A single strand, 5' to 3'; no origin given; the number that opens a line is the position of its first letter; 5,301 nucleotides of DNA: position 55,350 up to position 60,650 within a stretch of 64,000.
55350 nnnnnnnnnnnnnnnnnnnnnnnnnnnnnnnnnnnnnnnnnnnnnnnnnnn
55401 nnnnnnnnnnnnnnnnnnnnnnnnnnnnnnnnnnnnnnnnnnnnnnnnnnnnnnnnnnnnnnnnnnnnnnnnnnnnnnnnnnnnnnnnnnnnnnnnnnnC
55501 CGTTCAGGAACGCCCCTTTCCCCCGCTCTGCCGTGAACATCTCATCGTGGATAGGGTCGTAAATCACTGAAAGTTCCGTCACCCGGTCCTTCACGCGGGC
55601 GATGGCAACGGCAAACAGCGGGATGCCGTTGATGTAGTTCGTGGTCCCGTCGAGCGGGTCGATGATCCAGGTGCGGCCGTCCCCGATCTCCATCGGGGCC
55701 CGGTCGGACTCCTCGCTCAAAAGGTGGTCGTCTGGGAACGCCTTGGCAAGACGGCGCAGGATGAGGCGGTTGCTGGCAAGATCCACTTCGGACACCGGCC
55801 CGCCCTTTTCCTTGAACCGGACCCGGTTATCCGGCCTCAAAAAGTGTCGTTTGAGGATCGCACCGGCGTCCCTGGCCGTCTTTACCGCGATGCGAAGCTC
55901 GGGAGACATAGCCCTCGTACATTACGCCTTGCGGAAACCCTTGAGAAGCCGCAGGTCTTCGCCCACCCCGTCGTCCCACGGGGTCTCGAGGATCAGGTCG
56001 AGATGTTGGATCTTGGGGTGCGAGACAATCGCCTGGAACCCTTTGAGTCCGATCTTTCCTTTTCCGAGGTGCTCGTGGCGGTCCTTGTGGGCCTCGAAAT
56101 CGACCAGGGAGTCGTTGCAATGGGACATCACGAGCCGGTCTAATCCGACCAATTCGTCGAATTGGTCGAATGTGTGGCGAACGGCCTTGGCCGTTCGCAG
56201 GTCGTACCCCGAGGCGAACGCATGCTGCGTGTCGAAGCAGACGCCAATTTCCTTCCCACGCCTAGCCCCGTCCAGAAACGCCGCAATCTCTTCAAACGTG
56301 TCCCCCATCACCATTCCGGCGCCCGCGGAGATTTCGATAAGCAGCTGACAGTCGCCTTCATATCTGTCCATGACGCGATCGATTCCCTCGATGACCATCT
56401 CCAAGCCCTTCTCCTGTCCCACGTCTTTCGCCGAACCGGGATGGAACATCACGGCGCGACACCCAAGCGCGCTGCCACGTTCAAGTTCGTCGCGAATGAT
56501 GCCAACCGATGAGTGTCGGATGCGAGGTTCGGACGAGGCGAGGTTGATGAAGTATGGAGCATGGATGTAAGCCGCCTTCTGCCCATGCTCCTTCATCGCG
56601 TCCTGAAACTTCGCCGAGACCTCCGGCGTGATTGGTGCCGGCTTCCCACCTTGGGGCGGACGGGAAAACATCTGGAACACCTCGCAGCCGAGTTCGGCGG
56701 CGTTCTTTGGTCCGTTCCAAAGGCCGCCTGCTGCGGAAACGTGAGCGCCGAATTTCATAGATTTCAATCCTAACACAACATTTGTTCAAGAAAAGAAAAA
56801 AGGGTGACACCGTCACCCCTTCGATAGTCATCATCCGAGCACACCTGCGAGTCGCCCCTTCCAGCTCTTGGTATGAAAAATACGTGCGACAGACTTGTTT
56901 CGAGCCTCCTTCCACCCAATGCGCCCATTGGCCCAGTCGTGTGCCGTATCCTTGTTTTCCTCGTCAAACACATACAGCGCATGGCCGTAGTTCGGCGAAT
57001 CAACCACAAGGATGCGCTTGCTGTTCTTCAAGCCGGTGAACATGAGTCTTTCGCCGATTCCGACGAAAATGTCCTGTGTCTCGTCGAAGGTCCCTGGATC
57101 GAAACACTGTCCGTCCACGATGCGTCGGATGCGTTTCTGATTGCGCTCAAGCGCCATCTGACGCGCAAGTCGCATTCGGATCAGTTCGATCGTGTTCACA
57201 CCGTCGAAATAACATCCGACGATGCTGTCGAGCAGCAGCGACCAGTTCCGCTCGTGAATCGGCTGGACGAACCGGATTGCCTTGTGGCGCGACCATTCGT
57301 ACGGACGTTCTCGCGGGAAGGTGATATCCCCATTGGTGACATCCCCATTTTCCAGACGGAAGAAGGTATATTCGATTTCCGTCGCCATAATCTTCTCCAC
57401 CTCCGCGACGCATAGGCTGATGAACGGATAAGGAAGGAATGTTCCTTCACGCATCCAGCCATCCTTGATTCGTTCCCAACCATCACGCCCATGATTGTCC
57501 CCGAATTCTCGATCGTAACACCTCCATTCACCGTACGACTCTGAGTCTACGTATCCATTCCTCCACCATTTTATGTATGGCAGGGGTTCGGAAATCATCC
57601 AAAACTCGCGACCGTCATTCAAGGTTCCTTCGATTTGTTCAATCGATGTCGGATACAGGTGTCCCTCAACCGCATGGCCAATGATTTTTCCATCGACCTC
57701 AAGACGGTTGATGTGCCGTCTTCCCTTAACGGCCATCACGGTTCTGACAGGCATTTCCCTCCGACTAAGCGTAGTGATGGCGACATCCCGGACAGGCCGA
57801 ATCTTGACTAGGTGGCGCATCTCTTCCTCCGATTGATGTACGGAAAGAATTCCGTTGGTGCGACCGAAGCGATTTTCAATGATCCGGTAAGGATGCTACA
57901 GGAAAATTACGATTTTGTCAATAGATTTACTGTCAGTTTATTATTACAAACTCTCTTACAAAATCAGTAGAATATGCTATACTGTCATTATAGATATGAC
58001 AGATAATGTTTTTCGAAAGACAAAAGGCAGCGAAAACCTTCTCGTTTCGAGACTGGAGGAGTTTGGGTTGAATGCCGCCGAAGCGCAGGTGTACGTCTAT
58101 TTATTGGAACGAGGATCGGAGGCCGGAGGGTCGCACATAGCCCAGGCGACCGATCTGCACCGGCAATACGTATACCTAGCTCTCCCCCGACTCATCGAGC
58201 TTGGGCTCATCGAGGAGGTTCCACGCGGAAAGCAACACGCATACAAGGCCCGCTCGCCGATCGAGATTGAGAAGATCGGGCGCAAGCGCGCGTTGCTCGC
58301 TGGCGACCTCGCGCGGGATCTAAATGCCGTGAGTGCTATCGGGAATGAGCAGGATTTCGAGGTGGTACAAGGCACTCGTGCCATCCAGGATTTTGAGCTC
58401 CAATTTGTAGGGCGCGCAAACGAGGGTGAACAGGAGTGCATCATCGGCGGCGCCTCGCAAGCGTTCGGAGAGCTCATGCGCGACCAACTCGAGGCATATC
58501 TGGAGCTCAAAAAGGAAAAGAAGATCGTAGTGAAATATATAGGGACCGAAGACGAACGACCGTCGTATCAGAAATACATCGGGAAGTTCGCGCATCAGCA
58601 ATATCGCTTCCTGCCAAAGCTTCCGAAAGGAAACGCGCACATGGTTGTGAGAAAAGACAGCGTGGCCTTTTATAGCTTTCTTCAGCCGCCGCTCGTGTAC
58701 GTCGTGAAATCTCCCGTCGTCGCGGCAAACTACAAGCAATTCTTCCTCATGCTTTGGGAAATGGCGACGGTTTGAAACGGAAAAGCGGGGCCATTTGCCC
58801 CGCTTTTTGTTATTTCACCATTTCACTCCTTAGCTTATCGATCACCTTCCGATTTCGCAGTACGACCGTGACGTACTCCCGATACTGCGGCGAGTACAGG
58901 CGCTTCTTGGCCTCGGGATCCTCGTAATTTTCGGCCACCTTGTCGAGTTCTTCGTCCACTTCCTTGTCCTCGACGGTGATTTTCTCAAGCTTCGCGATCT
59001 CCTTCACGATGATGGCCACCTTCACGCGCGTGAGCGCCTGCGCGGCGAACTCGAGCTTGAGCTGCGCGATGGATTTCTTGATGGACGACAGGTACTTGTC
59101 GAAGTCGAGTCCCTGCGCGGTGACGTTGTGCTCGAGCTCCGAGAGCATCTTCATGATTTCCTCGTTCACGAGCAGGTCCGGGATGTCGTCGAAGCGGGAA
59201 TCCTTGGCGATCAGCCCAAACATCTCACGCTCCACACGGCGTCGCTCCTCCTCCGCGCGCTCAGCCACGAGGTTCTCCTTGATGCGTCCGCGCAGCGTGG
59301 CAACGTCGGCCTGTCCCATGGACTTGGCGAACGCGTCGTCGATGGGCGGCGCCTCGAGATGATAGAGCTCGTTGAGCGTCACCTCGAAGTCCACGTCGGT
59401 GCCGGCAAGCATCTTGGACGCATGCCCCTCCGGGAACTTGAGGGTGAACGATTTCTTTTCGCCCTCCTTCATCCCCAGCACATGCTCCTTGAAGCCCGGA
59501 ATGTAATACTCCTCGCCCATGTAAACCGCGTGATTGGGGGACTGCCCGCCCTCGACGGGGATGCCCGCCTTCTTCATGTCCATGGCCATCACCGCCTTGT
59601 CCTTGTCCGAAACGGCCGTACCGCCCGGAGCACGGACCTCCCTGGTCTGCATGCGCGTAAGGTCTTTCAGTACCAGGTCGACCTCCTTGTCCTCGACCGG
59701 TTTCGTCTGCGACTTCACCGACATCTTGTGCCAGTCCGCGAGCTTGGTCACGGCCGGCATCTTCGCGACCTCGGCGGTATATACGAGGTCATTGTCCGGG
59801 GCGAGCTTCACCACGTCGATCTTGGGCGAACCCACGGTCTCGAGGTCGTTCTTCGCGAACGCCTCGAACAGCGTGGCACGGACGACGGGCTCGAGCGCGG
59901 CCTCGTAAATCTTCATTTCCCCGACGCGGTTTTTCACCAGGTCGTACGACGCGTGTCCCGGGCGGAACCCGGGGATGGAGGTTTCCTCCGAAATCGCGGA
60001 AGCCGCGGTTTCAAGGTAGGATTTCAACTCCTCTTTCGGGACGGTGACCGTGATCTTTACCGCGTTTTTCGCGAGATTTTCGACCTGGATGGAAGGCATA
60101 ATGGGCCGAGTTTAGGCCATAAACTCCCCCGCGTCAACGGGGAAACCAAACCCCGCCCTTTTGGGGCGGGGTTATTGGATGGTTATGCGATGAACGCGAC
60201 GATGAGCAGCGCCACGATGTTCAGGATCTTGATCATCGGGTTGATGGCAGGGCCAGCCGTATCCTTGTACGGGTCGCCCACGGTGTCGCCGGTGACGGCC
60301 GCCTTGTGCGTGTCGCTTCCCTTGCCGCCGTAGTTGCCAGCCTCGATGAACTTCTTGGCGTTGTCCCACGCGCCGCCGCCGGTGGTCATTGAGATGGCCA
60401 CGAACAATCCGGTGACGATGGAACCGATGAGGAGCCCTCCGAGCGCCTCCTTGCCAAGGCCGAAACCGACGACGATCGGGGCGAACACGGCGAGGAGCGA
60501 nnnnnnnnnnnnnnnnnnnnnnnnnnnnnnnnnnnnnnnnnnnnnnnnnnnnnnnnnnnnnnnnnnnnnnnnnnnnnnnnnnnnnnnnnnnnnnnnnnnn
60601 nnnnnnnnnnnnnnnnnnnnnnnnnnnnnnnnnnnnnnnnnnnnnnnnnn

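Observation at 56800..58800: Lower-GC islet with a divergent pair: Trp-rich 329-aa hypothetical and a TrmB-family regulator with a palindromic operator over its start codon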

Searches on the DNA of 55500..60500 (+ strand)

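Call 71: search_rna_families(source=window, start=55500, end=60500, threshold=evalue, max_evalue=1)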
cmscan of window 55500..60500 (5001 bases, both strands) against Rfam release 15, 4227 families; matches with E-value up to 1: 1.
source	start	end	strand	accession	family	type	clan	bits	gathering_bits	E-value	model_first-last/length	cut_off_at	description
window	57021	57092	-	RF03004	Lacto-phage-1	Gene; sRNA;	-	22.6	50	0.54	1-81/81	no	Lacto-phage-1 RNA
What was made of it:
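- Tried and rejected: Rfam found nothing meaningful in 55500-60500; the only match was Lacto-phage-1 at 22.6 bits against a gathering score of 50, E 0.54 (call 71).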

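Call 78: search_rna_families(sources=[L013, L014, L017, L021, L022, L025, L028, L029, L033, L038, L043, L044, L047, L050, L053, L062], threshold=gathering)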
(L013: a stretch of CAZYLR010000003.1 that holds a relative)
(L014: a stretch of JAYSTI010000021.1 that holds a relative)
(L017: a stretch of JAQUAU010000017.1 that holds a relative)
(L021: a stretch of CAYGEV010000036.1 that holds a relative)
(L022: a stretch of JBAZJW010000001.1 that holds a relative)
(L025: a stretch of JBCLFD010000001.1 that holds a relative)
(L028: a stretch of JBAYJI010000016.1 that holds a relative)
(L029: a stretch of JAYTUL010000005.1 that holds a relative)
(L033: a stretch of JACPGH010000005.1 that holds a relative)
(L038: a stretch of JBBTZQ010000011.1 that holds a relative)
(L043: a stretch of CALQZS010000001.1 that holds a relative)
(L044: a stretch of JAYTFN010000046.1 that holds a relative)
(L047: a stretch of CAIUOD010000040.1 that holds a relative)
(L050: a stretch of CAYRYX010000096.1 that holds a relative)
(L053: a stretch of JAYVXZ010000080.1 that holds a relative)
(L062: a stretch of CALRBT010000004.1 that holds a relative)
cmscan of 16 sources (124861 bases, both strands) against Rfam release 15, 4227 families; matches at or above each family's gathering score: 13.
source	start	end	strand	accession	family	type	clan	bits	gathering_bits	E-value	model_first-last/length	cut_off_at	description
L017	8073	8143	+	RF00005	tRNA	Gene; tRNA;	CL00001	74.1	29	4.5e-14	1-71/71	no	tRNA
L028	6826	6896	-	RF00005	tRNA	Gene; tRNA;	CL00001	74.1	29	4.6e-14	1-71/71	no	tRNA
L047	6715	6786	-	RF00005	tRNA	Gene; tRNA;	CL00001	72.9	29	1e-13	1-71/71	no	tRNA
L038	8143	8213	+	RF00005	tRNA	Gene; tRNA;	CL00001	71.2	29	2.8e-13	1-71/71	no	tRNA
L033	8454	8524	-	RF00005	tRNA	Gene; tRNA;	CL00001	68.7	29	1.4e-12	1-71/71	no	tRNA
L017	7073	7144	+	RF00005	tRNA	Gene; tRNA;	CL00001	67.6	29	2.8e-12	1-71/71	no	tRNA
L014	2686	2756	+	RF00005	tRNA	Gene; tRNA;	CL00001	67.3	29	3.3e-12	1-71/71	no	tRNA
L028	6940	7011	-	RF00005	tRNA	Gene; tRNA;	CL00001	65.1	29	1.4e-11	1-71/71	no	tRNA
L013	8605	8676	-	RF00005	tRNA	Gene; tRNA;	CL00001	62.9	29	5.5e-11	1-71/71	no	tRNA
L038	7615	7686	+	RF00005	tRNA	Gene; tRNA;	CL00001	61.8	29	1.1e-10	1-71/71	no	tRNA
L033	6893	6964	+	RF00005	tRNA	Gene; tRNA;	CL00001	60.2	29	3e-10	1-71/71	no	tRNA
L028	7664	7734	+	RF00005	tRNA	Gene; tRNA;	CL00001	56.8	29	2.7e-09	1-71/71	no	tRNA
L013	8706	8753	-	RF00005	tRNA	Gene; tRNA;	CL00001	30.2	29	0.056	24-71/71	5'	tRNA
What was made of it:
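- Tried and rejected: It found only tRNAs in 16 regulator loci (call 78).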

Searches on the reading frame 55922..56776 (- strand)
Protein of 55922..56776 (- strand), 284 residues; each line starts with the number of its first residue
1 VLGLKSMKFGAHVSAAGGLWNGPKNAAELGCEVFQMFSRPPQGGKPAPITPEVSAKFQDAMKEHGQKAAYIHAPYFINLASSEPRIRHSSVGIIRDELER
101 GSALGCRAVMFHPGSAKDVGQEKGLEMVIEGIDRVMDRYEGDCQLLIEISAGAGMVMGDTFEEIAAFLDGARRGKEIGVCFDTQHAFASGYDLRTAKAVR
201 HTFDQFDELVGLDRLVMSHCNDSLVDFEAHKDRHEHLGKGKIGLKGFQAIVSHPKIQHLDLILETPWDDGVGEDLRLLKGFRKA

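Call 4: search_protein_families(library=pfam, proteins=[window:55922-56776:-], max_evalue=1)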
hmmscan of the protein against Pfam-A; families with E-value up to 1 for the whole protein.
window:55922-56776:- (284 aa): 2 families
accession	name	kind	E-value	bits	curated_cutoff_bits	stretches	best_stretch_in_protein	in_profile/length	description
PF01261.30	AP_endonuc_2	-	2.3e-48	165.5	31.1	1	24-279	2-247/249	Xylose isomerase-like TIM barrel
PF17285.8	PRMT5_TIM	-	0.19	11.4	30.2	1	65-122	42-94/252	PRMT5 TIM barrel domain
